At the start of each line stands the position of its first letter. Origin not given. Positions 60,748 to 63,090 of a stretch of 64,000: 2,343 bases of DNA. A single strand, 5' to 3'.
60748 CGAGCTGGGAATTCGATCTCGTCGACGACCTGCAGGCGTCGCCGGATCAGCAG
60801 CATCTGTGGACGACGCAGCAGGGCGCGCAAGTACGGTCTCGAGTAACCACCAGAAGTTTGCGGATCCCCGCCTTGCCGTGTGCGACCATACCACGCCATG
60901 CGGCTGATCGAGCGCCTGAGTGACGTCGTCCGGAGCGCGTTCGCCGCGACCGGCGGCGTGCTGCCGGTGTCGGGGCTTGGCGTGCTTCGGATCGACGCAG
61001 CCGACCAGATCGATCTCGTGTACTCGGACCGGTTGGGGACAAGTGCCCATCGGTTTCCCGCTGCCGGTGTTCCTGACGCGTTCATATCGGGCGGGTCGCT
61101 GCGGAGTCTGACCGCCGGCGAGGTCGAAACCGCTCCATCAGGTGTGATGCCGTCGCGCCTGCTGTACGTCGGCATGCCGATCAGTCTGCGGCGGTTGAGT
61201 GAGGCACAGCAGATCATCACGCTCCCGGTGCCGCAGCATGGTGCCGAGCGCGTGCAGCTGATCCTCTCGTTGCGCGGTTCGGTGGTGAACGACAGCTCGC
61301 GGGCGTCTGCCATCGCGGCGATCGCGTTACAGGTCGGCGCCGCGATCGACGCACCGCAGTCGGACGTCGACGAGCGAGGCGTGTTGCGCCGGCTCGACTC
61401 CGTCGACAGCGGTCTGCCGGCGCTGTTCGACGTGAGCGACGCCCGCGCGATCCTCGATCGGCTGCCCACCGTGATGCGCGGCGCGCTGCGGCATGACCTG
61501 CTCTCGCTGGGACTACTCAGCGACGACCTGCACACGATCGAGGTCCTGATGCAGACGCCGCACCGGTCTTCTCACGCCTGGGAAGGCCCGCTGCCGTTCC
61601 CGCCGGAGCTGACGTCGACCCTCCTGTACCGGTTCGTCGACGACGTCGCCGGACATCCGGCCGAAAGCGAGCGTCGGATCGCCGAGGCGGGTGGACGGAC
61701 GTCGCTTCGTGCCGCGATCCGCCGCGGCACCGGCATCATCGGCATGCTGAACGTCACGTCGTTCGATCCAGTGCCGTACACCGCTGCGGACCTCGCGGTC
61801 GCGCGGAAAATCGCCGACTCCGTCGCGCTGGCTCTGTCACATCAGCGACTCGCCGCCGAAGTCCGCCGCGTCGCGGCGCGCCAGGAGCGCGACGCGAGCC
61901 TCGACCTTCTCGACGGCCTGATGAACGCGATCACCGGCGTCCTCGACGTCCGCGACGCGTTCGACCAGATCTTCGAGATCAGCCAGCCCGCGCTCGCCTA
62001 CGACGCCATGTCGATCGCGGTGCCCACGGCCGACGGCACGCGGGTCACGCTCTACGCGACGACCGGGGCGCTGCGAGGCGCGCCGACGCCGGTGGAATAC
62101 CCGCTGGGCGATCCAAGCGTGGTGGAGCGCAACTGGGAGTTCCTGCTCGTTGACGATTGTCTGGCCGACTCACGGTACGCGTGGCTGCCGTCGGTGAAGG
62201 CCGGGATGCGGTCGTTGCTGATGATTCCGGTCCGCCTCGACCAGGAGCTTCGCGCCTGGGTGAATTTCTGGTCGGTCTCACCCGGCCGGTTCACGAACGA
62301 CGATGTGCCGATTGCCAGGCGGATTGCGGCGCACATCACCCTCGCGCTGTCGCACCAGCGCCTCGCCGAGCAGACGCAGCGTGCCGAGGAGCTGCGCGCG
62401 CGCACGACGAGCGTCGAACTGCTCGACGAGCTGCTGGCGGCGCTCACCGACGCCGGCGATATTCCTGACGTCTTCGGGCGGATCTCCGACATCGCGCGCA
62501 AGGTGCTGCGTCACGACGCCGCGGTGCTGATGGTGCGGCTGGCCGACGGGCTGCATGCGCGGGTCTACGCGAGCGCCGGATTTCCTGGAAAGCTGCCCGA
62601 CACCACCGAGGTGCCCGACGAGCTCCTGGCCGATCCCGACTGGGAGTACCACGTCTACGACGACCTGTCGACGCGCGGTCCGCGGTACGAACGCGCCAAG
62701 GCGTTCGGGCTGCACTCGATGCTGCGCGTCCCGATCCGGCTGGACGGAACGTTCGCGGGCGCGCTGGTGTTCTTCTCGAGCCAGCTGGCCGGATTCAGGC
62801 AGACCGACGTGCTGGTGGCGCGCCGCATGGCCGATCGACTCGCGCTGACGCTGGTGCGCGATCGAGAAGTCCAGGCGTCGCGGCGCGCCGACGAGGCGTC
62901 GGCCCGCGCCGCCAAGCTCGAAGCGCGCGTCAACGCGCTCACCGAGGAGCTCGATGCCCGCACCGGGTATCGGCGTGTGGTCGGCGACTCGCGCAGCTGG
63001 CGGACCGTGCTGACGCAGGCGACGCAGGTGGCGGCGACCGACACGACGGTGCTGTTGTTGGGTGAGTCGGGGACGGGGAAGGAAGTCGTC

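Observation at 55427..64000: Tandem array of paralogous sigma-54 modules (promoter, ~80-aa helical protein, multi-GAF enhancer-binding protein) with no recognisable cargo genes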

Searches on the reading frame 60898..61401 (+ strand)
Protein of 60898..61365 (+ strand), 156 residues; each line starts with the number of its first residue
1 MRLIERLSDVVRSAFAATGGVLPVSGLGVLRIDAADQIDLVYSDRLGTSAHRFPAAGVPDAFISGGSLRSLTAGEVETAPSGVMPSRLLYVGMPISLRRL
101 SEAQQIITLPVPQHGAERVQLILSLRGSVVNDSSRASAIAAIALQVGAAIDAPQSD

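Call 58: find_homologous_proteins(query=window:60898-61365:+, max_evalue=0.001)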
Query window:60898-61365:+ (156 aa): 1 proteins with E <= 0.001 among 444 candidates.
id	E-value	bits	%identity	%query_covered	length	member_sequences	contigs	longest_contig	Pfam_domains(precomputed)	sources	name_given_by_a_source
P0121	1.3e-79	283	92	100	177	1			-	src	-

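Call 77: search_solved_structures(query=A5, max_evalue=10, show_alignments=0)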
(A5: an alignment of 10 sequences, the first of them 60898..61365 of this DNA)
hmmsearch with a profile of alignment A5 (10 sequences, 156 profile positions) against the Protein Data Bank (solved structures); distinct sequences matched with E-value up to 10: 24.
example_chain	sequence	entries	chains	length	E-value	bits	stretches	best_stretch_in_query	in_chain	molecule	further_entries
5fzr_A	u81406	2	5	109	0.11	15.6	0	88-144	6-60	DESIGNED TPR PROTEIN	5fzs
5fzq_A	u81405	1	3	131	0.2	14.8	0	88-144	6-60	DESIGNED TPR PROTEIN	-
8gzn_A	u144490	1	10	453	0.35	14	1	41-89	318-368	Immunoglobulin heavy constant mu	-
8vmg_C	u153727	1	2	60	0.57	13.3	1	127-153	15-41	Axin-1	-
9p6v_A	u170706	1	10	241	0.64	13.1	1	41-89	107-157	Chimeric Immunoglobulin heavy constant mu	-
7ytd_A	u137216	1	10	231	0.66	13.1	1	41-89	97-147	Immunoglobulin heavy constant mu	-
7ysg_A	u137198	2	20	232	0.66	13.1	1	41-89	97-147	Immunoglobulin heavy constant mu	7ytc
9p6u_A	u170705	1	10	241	0.68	13.1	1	41-89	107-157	Chimeric Immunoglobulin heavy constant mu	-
7xq8_C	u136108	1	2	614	0.7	13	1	41-89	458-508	Chimera of Heavy chain of VRC01 antibody Fab and Isoform 2 of Immunoglobulin heavy constan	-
7eu0_K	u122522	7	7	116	1.2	12.3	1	63-112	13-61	DNA-directed RNA polymerases II, IV and V subunit 11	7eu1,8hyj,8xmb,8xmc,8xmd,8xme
8bpe_C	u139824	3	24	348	1.2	12.2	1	41-89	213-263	Immunoglobulin heavy constant mu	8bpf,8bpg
7xt6_B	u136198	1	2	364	1.3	12.2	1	41-89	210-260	Isoform 2 of Immunoglobulin heavy constant mu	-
7wsp_B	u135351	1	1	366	1.3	12.1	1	41-89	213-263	Isoform 2 of Immunoglobulin heavy constant mu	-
7wsp_D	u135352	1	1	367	1.3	12.1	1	41-89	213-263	Isoform 2 of Immunoglobulin heavy constant mu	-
8r83_B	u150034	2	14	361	1.3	12.1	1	41-89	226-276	Ig-like domain-containing protein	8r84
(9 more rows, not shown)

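Call 78: search_protein_families(library=pfam, alignment_id=A5, max_evalue=5)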
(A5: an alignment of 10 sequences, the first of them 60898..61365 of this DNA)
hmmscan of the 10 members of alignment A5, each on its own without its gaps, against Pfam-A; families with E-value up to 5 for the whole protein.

A. member 1, window:60898-61365:+ (156 aa): 0 families

B. families by the number of members that match (of 10 scanned): 7 families
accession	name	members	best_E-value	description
PF13185.12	GAF_2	2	0.022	GAF domain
PF04217.19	DUF412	2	0.064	Protein of unknown function, DUF412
PF13492.12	GAF_3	1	0.0036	GAF domain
PF11011.13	DUF2849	1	0.058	Protein of unknown function (DUF2849)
PF24410.1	wHTH-HSP90_Na-assoc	1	0.085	wHTH-Hsp90_Na associated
PF07867.16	DUF1654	1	0.15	Protein of unknown function (DUF1654)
PF23297.2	ACP_SdgA_C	1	0.4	Highly reducing polyketide synthase sdgA, C-terminal ACP domain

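Call 84: predict_structure(alignment_id=A6)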
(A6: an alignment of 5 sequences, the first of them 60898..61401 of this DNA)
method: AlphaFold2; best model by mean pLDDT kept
length: 168 residues; sequences in the alignment: 5
mean_pLDDT: 66.3   pTM: 0.65
mean pLDDT of the five models: 66.3, 65.0, 64.8, 63.4, 62.1
residues with pLDDT >= 90: 0; 70-90: 85; 50-70: 50; < 50: 33
segments of 3 or more residues with pLDDT < 50: 64-68, 84-96, 155-168
pLDDT, mean of each block of 10 residues (from residue 1): 75 80 81 76 83 66 49 65 48 47 67 68 73 72 79 53 38
secondary structure, 60 per line:
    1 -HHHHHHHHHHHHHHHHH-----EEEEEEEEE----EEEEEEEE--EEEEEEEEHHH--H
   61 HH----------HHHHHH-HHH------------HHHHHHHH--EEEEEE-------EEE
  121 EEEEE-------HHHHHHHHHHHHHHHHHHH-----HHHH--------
elements in order: H2-18 E24-32 E37-44 E47-54 H73-78 H95-102 E105-110 E118-125 H133-151 H157-160

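Call 86: fold_search(model_id=the predicted structure, library=pdb)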
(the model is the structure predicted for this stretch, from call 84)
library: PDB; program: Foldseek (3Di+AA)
matches with E <= 10: 1309; with E <= 0.001: 6
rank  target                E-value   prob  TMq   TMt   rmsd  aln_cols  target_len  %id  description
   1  4bwi_A                1.7e-04  1.00  0.43  0.22   9.6       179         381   14  Structure of the phytochrome Cph2 from Synechocystis sp. PCC6803 (released 2013-10-30)
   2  4bwi_B                2.7e-04  1.00  0.44  0.23   9.8       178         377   12  Structure of the phytochrome Cph2 from Synechocystis sp. PCC6803 (released 2013-10-30)
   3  6ozb_B                4.8e-04  1.00  0.46  0.42   9.3       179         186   10  Crystal structure of the phycoerythrobilin-bound GAF domain from a cyanobacterial phytochrome (released 2020-05-20)
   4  3o5y_B                5.9e-04  1.00  0.52  0.58   6.4       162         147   10  The Crystal Structure of the GAF domain of a two-component sensor histidine kinase from Bacillus halodurans to 2.45A (released 2010-08-11)
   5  4ynr_B                8.1e-04  0.98  0.37  0.42   9.6       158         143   15  DosS GAFA Domain Reduced CO Bound Crystal Structure (released 2016-02-24)
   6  8avx_A                8.6e-04  0.99  0.42  0.17  10.8       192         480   10  Cryo-EM structure of DrBphP in Pfr state (released 2022-12-21)
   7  8avv_B                1.1e-03  0.98  0.40  0.16  10.5       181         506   13  Cryo-EM structure of DrBphP photosensory module in Pr state (released 2022-12-21)
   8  8avv_A                1.2e-03  0.99  0.43  0.17   9.6       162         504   13  Cryo-EM structure of DrBphP photosensory module in Pr state (released 2022-12-21)
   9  3ci6_B                1.3e-03  1.00  0.46  0.46   9.2       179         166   12  Crystal structure of the GAF domain from Acinetobacter phosphoenolpyruvate-protein phosphotransferase (released 2008-05-13)
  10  3o5y_A                1.4e-03  1.00  0.47  0.54   7.4       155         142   10  The Crystal Structure of the GAF domain of a two-component sensor histidine kinase from Bacillus halodurans to 2.45A (released 2010-08-11)
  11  8avx_B                1.5e-03  0.99  0.45  0.18  10.9       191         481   10  Cryo-EM structure of DrBphP in Pfr state (released 2022-12-21)
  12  5c5k_B                1.6e-03  1.00  0.45  0.19   9.2       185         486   11  Structure of the Pfr form of a canonical phytochrome (released 2016-02-17)
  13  6ozb_A                1.6e-03  0.94  0.35  0.32  11.5       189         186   10  Crystal structure of the phycoerythrobilin-bound GAF domain from a cyanobacterial phytochrome (released 2020-05-20)
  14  2o9c                  1.7e-03  1.00  0.45  0.26   8.7       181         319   10  Crystal Structure of Bacteriophytochrome chromophore binding domain at 1.45 angstrom resolution (released 2007-03-06)
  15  6ndo_B                1.7e-03  0.96  0.40  0.14  13.7       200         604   11  Crystal structure of the dark-adapted full-length bacteriophytochrome XccBphP mutant L193N from Xanthomonas campestris (released 2019-12-18)
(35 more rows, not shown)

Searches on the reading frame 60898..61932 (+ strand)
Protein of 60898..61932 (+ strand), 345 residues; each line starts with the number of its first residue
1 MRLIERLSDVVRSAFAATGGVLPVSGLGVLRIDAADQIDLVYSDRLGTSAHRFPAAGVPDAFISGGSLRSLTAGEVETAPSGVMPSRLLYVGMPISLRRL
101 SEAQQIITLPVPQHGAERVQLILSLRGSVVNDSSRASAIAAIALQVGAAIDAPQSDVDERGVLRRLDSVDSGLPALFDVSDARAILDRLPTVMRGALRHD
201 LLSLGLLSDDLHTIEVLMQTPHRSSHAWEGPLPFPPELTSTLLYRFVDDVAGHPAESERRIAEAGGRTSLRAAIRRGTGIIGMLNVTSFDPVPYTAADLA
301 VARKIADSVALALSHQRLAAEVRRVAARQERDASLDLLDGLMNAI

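Call 62: find_homologous_proteins(query=window:60898-61932:+, max_evalue=0.00001)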
Query window:60898-61932:+ (345 aa): 1 proteins with E <= 0.00001 among 8000 candidates.
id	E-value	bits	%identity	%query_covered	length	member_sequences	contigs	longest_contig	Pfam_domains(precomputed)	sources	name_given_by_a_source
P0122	2.1e-26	111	100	12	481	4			PF13185.13,PF00158.33,PF01590.33,PF14532.13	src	-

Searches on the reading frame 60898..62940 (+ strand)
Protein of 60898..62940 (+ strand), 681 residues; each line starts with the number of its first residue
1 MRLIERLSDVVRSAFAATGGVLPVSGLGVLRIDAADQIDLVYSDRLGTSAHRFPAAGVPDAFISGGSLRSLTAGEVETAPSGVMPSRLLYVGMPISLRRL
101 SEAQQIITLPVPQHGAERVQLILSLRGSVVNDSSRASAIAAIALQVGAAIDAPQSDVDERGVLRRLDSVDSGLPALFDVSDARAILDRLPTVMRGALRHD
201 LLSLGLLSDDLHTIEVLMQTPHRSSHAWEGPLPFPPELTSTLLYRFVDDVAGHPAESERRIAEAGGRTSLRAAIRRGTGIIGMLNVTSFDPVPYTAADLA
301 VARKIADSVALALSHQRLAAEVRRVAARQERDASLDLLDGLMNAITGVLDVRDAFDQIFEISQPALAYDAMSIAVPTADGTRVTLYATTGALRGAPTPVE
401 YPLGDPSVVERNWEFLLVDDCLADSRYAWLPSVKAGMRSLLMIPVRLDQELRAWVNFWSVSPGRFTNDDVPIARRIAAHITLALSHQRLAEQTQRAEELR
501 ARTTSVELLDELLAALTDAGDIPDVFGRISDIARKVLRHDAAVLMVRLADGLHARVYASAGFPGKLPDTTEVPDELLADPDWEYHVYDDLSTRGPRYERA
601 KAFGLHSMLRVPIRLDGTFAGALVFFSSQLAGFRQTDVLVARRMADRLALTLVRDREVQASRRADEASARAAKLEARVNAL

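Call 31: find_related_loci(query=window:60898-62940:+, collection=metagenome_contigs, flank=10000)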
Query window:60898-62940:+ (681 aa) in metagenome_contigs; peptide patterns used: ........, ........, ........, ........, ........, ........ (x = any residue, [..] = any of these).
343 stretches matched a pattern, but none encodes a relative of the query by tblastn (E <= 1e-3).
